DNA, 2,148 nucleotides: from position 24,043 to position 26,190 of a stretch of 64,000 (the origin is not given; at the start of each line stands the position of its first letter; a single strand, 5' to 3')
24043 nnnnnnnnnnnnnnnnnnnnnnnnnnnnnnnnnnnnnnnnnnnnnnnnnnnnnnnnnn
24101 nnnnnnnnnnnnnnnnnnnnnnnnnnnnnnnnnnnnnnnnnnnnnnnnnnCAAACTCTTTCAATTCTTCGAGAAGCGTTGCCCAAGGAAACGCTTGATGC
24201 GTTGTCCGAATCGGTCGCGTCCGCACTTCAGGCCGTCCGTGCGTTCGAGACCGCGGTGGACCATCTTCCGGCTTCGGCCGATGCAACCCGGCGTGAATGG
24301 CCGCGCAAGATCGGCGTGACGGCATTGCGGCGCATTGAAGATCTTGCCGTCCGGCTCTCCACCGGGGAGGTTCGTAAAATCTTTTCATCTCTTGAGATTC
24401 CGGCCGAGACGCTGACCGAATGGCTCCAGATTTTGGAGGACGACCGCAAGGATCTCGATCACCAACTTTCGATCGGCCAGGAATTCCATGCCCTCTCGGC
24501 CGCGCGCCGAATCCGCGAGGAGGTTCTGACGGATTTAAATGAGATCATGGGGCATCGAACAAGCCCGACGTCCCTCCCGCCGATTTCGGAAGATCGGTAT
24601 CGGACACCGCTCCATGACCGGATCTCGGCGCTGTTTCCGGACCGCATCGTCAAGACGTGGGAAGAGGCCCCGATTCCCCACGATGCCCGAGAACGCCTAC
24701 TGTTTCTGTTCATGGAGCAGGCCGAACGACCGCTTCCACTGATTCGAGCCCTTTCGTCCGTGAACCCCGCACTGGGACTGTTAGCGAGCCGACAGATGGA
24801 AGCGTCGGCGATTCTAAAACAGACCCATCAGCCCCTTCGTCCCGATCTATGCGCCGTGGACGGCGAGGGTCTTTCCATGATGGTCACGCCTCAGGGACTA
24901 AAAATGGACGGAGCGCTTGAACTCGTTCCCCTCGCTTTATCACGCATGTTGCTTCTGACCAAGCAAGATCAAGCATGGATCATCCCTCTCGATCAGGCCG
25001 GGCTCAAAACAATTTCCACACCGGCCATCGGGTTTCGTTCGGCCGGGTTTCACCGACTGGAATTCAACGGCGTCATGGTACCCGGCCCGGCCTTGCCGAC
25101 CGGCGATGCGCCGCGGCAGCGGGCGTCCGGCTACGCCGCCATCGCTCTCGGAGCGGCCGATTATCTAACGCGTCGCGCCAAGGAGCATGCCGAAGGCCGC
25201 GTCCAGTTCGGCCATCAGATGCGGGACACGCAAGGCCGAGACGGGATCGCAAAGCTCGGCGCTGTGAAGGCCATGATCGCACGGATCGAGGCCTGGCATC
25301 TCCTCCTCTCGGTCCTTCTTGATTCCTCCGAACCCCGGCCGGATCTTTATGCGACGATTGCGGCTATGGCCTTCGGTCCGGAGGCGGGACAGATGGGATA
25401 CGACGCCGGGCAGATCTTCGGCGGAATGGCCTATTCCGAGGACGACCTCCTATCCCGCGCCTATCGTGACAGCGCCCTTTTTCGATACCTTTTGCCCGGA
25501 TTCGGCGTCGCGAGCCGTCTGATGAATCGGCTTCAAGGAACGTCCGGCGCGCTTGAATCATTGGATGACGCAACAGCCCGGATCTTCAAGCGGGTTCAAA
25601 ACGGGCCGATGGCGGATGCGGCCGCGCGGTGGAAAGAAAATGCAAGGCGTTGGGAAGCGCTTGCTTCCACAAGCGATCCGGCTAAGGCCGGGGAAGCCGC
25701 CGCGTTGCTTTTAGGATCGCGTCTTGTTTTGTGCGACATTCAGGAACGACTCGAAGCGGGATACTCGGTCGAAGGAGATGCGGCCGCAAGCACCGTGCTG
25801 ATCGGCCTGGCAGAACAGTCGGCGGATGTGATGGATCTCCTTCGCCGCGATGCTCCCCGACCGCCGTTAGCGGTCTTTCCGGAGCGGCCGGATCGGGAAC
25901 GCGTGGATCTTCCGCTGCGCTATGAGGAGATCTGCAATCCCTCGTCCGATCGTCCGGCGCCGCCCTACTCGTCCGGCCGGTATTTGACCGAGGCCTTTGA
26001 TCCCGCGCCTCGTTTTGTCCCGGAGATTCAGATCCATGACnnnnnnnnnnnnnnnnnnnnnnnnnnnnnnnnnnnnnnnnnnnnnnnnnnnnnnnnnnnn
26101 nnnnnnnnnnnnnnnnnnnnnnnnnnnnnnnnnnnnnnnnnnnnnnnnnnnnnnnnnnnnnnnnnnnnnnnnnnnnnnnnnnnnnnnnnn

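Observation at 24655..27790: Tandem ACAD folds in one chain: a degenerate copy followed by a catalytic copy (candidate intramolecular pseudo-dimer)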

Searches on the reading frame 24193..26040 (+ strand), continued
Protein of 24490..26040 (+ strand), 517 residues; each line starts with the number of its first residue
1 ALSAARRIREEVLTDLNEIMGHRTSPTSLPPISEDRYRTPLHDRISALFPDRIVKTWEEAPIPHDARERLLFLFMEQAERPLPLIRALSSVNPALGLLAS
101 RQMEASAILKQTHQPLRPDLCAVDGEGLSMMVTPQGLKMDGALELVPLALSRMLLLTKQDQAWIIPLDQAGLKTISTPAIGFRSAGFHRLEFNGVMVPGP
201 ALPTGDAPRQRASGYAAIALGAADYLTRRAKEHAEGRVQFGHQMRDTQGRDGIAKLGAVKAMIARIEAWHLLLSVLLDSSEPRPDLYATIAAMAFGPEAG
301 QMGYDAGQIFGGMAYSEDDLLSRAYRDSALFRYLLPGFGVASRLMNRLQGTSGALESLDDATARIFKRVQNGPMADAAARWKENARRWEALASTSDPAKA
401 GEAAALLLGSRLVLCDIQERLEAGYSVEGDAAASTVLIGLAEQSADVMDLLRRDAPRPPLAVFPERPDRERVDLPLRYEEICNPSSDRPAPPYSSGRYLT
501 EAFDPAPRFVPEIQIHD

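Call 71: fold_search(model_id=the predicted structure, library=pdb)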
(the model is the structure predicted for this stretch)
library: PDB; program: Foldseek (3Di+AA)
matches with E <= 10: 420; with E <= 0.001: 292
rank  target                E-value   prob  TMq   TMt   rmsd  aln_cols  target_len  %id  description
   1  8phe_A                1.6e-09  1.00  0.55  0.55   7.8       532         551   13  ACAD9-WT in complex with ECSIT-CTER (released 2024-01-24)
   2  9gn5                  1.7e-09  1.00  0.55  0.57   7.2       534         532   15  EpxF in complex with FAD from Goodfellowiella coeruleoviolacea (released 2025-09-10)
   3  8ca1_A                1.9e-09  1.00  0.56  0.53   7.6       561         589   12  Cryo-EM structure of the ACADVL dimer from Mus musculus. (released 2023-12-20)
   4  8phf_A                4.2e-09  1.00  0.49  0.49   9.1       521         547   12  Cryo-EM structure of human ACAD9-S191A (released 2024-01-24)
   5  7s7g                  4.4e-09  1.00  0.52  0.51   8.0       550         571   13  Crystal Structure Analysis of Human VLCAD (released 2022-09-28)
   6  2dvl_A                4.6e-09  1.00  0.43  0.61   4.7       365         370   18  Crystal structure of project TT0160 from Thermus thermophilus HB8 (released 2007-01-31)
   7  2uxw                  4.8e-09  1.00  0.51  0.51   8.1       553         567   13  Crystal structure of human very long chain acyl-CoA dehydrogenase (ACADVL) (released 2007-05-01)
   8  3b96                  7.9e-09  1.00  0.48  0.48   8.2       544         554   12  Structural Basis for Substrate Fatty-Acyl Chain Specificity: Crystal Structure of Human Very-Long-Chain Acyl-CoA Dehydro (released 2008-02-12)
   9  2z1q_A                1.2e-08  1.00  0.44  0.45  12.4       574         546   15  Crystal structure of acyl CoA dehydrogenase (released 2008-05-13)
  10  4rm7                  1.3e-08  1.00  0.41  0.58   5.8       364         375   17  The crystal structure of acyl-COA dehydrogenase from Slackia heliotrinireducens DSM 20476 (released 2014-12-24)
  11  8sgr_A                1.6e-08  1.00  0.43  0.58   6.3       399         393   16  human liver mitochondrial Isovaleryl-CoA dehydrogenase (released 2024-02-21)
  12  2z1q_B                1.8e-08  1.00  0.42  0.43  13.1       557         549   14  Crystal structure of acyl CoA dehydrogenase (released 2008-05-13)
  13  9w61_D                3.4e-08  1.00  0.43  0.60   4.6       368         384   14  Butyryl CoA dehydrogenase with FAD (released 2025-11-26)
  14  7szv_B                4.0e-08  1.00  0.45  0.64   4.8       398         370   16  Crystal Structure of Acyl-CoA dehydrogenase from Mycobacterium marinum in complex with FDA (released 2021-12-22)
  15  7szv_A                4.0e-08  1.00  0.44  0.63   4.8       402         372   16  Crystal Structure of Acyl-CoA dehydrogenase from Mycobacterium marinum in complex with FDA (released 2021-12-22)
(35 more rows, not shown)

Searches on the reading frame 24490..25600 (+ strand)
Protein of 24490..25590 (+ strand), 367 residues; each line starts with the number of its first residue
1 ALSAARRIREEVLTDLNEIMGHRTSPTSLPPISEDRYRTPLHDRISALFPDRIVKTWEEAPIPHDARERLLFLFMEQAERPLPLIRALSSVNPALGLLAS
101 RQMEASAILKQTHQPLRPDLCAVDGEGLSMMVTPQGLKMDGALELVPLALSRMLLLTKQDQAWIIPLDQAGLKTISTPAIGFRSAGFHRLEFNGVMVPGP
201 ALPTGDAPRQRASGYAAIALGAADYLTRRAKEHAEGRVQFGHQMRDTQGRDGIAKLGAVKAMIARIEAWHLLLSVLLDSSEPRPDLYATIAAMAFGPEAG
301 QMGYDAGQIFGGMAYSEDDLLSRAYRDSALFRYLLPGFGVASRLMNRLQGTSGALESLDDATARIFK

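Call 7: search_protein_families(library=pfam, proteins=[window:24490-25590:+], max_evalue=10)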
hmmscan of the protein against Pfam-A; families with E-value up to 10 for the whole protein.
window:24490-25590:+ (367 aa): 2 families
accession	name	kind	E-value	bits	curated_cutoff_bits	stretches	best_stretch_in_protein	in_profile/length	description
PF00441.29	Acyl-CoA_dh_1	-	7e-07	29.9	22.4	1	215-332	18-132/150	Acyl-CoA dehydrogenase, C-terminal domain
PF08028.16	Acyl-CoA_dh_2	-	0.042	14.6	22.7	1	214-327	2-122/134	Acyl-CoA dehydrogenase, C-terminal domain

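Call 19: search_solved_structures(query=window:24655-25600:+, max_evalue=10, show_alignments=3)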
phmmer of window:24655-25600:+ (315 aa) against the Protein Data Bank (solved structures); distinct sequences matched with E-value up to 10: 37.
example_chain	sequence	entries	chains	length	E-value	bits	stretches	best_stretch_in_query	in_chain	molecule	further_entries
5af7_A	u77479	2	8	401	1e-05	28.3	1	156-278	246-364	ACYL-COA DEHYDROGENASE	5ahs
3nf4_A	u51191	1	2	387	1.1e-05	28.2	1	157-283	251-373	acyl-CoA dehydrogenase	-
8ca1_B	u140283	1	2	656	7.6e-05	25.5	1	126-296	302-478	Very long-chain specific acyl-CoA dehydrogenase, mitochondrial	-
1buc_A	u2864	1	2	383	0.00011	24.9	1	158-276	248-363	BUTYRYL-COA DEHYDROGENASE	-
2vig_A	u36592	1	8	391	0.00014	24.7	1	100-276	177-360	SHORT-CHAIN SPECIFIC ACYL-COA DEHYDROGENASE,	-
3mdd_A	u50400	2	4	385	0.00014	24.6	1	159-278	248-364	MEDIUM CHAIN ACYL-COA DEHYDROGENASE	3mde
1udy_A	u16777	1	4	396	0.00015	24.5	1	159-278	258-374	Acyl-CoA dehydrogenase, medium-chain specific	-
7y0a_A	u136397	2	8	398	0.00023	23.9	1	106-276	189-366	Short-chain specific acyl-CoA dehydrogenase, mitochondrial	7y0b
8sgs_A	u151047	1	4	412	0.00025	23.8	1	106-276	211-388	Short-chain specific acyl-CoA dehydrogenase, mitochondrial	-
5lnx_A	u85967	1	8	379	0.00028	23.6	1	159-277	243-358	Acyl-CoA dehydrogenase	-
3b96_A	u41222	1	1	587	0.00035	23.3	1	158-297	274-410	Very long-chain specific acyl-CoA dehydrogenase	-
2uxw_A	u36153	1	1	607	0.00037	23.2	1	158-297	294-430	VERY-LONG-CHAIN SPECIFIC ACYL-COA DEHYDROGENASE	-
7s7g_A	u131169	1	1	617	0.00039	23.2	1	158-297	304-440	Very long-chain specific acyl-CoA dehydrogenase, mitochondrial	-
4l1f_A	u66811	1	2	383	0.00049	22.8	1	158-281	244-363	Acyl-CoA dehydrogenase domain protein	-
3pfd_A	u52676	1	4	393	0.00063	22.5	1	147-277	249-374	Acyl-CoA dehydrogenase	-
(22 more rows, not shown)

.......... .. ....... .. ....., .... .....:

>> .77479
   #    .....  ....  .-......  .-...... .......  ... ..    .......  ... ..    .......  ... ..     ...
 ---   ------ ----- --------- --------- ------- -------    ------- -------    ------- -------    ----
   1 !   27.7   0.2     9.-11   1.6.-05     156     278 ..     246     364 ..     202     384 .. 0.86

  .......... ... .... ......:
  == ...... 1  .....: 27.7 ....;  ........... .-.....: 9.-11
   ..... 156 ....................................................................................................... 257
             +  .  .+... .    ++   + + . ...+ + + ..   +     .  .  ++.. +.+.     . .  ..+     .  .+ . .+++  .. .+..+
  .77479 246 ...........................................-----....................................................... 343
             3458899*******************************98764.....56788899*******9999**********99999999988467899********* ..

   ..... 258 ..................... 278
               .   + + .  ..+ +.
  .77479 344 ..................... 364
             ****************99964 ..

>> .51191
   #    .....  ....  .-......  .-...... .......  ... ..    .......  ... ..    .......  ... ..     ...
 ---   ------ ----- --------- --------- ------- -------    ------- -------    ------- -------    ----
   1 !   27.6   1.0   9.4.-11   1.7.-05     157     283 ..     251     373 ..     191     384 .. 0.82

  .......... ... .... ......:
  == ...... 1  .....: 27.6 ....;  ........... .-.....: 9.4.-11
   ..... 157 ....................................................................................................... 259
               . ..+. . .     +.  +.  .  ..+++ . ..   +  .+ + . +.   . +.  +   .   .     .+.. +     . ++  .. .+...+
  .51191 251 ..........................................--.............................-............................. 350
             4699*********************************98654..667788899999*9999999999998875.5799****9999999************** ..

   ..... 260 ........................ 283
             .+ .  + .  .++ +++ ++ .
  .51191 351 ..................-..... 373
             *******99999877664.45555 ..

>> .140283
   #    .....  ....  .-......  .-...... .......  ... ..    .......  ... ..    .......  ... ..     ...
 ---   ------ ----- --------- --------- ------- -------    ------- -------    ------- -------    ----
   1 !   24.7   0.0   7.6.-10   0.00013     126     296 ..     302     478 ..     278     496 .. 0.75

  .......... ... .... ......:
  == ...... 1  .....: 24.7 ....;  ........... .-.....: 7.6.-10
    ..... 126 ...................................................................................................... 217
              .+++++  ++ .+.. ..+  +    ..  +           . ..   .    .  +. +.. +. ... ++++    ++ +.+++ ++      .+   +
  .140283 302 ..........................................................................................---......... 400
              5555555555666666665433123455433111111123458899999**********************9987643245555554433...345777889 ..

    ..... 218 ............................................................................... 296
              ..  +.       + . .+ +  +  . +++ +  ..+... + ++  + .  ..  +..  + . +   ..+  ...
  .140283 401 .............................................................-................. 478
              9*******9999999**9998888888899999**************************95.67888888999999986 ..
